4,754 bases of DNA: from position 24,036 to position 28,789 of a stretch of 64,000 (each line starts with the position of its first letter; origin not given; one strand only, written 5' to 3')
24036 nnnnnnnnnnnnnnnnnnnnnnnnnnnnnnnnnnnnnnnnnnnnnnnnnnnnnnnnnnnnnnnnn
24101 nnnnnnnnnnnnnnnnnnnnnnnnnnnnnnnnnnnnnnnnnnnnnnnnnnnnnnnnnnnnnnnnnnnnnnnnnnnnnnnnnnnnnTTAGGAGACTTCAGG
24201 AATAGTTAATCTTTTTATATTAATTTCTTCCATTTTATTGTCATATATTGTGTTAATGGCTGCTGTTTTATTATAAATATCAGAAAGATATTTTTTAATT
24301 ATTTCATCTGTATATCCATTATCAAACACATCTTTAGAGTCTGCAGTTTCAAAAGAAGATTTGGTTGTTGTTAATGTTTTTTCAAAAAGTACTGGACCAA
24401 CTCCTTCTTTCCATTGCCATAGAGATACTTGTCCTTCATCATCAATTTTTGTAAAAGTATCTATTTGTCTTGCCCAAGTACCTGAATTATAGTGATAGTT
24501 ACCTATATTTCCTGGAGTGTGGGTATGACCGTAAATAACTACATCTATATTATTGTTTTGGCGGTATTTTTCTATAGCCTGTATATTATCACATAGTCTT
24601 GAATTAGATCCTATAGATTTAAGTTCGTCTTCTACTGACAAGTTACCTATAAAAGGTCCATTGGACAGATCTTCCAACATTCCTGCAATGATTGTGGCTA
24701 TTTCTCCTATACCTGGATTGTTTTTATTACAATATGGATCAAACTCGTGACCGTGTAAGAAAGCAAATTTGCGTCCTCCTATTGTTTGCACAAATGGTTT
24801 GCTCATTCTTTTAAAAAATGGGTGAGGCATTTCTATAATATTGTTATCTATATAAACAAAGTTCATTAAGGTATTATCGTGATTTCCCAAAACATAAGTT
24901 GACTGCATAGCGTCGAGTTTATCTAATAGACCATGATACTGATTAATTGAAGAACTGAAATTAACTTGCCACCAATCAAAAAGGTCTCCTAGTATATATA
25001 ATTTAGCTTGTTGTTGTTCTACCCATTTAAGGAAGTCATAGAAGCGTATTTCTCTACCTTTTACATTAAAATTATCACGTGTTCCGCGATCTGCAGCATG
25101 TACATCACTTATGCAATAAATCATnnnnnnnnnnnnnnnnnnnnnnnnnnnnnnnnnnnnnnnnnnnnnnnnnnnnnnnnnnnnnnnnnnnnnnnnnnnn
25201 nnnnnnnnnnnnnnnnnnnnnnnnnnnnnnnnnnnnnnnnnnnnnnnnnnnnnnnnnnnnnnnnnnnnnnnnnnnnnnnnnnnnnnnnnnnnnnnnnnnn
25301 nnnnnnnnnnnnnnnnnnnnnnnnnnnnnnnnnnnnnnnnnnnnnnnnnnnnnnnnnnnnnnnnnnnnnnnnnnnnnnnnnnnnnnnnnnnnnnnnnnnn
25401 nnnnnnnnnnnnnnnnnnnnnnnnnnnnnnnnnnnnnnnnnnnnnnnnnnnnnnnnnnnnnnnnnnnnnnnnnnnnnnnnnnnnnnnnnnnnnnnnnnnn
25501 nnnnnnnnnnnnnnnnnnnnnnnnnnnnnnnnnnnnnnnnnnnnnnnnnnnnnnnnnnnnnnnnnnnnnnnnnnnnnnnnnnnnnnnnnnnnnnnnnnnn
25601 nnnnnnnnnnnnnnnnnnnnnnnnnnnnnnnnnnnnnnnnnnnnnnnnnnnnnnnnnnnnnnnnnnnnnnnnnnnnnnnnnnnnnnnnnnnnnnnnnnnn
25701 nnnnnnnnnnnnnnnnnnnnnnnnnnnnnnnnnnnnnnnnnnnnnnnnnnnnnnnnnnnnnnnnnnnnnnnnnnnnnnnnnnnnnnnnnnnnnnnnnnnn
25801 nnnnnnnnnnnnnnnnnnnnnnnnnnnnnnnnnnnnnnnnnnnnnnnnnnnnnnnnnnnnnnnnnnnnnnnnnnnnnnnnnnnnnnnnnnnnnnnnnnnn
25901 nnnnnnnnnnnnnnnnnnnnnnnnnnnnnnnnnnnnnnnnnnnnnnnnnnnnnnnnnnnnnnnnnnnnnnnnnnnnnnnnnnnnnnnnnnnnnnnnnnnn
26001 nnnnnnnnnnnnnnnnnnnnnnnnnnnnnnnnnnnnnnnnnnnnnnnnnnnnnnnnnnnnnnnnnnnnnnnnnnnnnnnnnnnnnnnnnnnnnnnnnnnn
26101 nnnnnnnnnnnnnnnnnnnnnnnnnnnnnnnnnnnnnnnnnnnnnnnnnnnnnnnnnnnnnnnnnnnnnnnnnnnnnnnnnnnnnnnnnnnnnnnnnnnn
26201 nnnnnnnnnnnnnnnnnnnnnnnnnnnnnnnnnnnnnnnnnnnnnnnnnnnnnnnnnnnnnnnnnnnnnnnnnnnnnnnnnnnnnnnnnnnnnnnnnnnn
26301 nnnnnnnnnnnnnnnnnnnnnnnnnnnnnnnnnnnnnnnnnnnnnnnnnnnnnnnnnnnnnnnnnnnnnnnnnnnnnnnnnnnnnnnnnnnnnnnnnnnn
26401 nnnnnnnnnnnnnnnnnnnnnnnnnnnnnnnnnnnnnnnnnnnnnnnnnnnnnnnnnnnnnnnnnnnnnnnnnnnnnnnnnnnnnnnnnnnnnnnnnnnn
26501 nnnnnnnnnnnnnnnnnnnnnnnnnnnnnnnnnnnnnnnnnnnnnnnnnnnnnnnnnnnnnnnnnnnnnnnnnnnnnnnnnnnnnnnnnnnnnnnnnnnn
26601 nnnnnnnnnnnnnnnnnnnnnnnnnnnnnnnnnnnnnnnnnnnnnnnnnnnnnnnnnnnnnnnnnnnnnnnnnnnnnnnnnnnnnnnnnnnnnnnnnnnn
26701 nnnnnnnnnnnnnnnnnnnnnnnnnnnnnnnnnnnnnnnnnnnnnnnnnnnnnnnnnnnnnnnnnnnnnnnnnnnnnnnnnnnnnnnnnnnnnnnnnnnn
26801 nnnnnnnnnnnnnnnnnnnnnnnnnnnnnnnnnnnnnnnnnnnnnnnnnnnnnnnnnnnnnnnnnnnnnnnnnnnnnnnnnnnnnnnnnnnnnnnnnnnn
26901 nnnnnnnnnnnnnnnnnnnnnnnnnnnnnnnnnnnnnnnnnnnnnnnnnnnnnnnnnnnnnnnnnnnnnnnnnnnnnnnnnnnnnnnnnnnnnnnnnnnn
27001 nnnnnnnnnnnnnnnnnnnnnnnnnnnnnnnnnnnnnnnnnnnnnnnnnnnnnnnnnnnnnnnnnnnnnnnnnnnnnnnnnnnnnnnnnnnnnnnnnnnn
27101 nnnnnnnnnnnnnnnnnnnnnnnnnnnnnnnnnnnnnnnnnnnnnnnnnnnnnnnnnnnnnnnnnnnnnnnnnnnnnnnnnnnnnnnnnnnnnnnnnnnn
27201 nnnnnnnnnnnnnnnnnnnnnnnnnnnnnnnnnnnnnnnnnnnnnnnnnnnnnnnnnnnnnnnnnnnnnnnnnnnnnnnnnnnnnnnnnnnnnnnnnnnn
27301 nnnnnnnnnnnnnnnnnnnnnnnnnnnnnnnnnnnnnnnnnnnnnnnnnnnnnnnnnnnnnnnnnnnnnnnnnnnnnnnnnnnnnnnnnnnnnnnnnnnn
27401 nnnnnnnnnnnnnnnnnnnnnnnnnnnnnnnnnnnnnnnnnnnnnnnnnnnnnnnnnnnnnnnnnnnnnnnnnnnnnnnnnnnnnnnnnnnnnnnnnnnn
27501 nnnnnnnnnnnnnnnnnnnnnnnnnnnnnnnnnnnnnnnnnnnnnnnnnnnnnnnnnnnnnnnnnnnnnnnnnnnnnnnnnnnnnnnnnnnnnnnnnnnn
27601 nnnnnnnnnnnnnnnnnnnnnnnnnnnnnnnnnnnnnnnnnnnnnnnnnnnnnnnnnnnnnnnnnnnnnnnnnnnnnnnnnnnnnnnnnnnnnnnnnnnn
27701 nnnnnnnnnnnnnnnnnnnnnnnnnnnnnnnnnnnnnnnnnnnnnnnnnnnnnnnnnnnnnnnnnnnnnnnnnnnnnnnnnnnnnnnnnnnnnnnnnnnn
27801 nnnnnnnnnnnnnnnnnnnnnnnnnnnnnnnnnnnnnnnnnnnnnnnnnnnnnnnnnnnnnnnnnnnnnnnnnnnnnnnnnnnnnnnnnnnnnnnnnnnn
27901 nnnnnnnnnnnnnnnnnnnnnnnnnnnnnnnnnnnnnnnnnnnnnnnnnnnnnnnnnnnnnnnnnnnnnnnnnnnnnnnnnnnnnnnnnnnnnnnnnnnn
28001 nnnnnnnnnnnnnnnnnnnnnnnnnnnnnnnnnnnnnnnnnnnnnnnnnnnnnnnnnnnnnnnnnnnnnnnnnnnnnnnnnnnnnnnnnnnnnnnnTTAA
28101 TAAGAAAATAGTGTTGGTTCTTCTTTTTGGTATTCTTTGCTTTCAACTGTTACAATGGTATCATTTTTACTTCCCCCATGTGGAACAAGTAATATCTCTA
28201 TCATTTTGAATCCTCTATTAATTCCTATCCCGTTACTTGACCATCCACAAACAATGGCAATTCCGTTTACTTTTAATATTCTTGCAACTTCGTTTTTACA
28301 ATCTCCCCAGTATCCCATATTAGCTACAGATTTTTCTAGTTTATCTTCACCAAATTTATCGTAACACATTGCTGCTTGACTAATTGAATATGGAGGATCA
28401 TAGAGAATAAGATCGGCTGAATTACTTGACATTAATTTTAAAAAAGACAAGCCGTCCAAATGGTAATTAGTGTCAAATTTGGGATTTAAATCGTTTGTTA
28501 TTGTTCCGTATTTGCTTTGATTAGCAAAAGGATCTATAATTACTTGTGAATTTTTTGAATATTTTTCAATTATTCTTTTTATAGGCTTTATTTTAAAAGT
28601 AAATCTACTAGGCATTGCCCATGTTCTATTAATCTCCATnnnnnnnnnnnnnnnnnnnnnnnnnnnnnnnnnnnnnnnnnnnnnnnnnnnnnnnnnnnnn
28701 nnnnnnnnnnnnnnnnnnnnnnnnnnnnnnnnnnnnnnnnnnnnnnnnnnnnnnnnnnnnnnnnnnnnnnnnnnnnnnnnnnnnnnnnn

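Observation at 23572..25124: Convergent P-loop kinase and calcineurin-like phosphoesterase pair: candidate split end-healing module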

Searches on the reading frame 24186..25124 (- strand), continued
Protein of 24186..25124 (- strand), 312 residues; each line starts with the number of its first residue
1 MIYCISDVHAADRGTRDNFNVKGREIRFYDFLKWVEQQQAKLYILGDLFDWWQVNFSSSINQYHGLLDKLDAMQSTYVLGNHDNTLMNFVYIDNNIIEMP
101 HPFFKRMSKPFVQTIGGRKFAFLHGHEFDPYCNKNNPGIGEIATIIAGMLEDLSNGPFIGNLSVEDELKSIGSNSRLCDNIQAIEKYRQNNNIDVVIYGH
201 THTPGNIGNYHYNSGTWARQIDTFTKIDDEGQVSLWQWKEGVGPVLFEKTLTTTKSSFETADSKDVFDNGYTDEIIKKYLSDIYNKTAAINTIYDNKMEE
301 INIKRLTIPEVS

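Call 102: fold_search(model_id=the predicted structure, library=viral)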
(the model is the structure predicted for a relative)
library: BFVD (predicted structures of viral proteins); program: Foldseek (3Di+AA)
matches with E <= 10: 496; with E <= 0.001: 59
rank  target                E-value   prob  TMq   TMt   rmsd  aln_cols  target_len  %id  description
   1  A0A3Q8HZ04            7.3e-10  1.00  0.45  0.54   8.1       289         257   18  (no name in the UniProt tables at hand)
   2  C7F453                1.7e-07  1.00  0.40  0.35  11.7       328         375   11  (no name in the UniProt tables at hand)
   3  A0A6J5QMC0            1.0e-06  1.00  0.41  0.32   7.3       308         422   13  Uncharacterized protein [uncultured Caudovirales phage]
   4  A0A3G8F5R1            1.0e-06  1.00  0.39  0.47   7.2       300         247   15  (no name in the UniProt tables at hand)
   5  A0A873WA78            2.1e-06  1.00  0.38  0.35  11.2       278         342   15  Recombination endonuclease [Synechococcus phage S-H38]
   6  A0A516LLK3            2.1e-06  1.00  0.37  0.38  13.7       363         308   13  (no name in the UniProt tables at hand)
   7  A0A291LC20            2.7e-06  1.00  0.36  0.41   9.9       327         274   14  Metallo-dependent phosphatase [Caulobacter phage Lullwater]
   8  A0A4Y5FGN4            3.1e-06  1.00  0.38  0.29  10.2       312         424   12  DNA polymerase [Lactobacillus phage 3-521]
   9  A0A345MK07            3.5e-06  1.00  0.40  0.30  10.1       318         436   12  Putative metallophosphatase [Bacillus phage BSP38]
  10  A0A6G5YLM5            4.2e-06  1.00  0.39  0.30   7.7       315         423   15  (no name in the UniProt tables at hand)
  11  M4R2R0                6.0e-06  1.00  0.36  0.28   9.8       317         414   12  (no name in the UniProt tables at hand)
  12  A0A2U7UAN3            8.1e-06  1.00  0.35  0.25  13.4       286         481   16  Bifunctional metallophosphatase/5'-nucleotidase [Pandoravirus quercus]
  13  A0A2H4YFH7            1.1e-05  1.00  0.36  0.44  13.2       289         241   14  Recombination endonuclease subunit [Citrobacter phage CF1 ERZ-2017]
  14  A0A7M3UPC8            1.3e-05  1.00  0.36  0.11  11.8       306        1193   11  Rad50/SbcC-type AAA domain-containing protein [Pyramimonas orientalis virus]
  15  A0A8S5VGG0            1.5e-05  1.00  0.38  0.34  11.5       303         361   15  Putative phosphohydrolase [Myoviridae sp. ctkfK18]
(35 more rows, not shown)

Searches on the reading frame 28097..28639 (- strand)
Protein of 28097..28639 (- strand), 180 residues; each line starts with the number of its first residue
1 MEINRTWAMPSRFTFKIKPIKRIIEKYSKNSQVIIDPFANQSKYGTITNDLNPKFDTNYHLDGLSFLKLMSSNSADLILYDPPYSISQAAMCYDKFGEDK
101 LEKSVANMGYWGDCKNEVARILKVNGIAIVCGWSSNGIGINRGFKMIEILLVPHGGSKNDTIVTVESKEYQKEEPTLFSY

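Call 3: search_protein_families(library=pfam, proteins=[window:28097-28639:-], max_evalue=0.1)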
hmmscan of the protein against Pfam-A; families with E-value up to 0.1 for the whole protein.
window:28097-28639:- (180 aa): 1 family
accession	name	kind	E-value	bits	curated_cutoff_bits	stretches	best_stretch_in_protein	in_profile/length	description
PF01555.25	N6_N4_Mtase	-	7.5e-05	23.2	26.7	0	20-42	171-193/221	DNA methylase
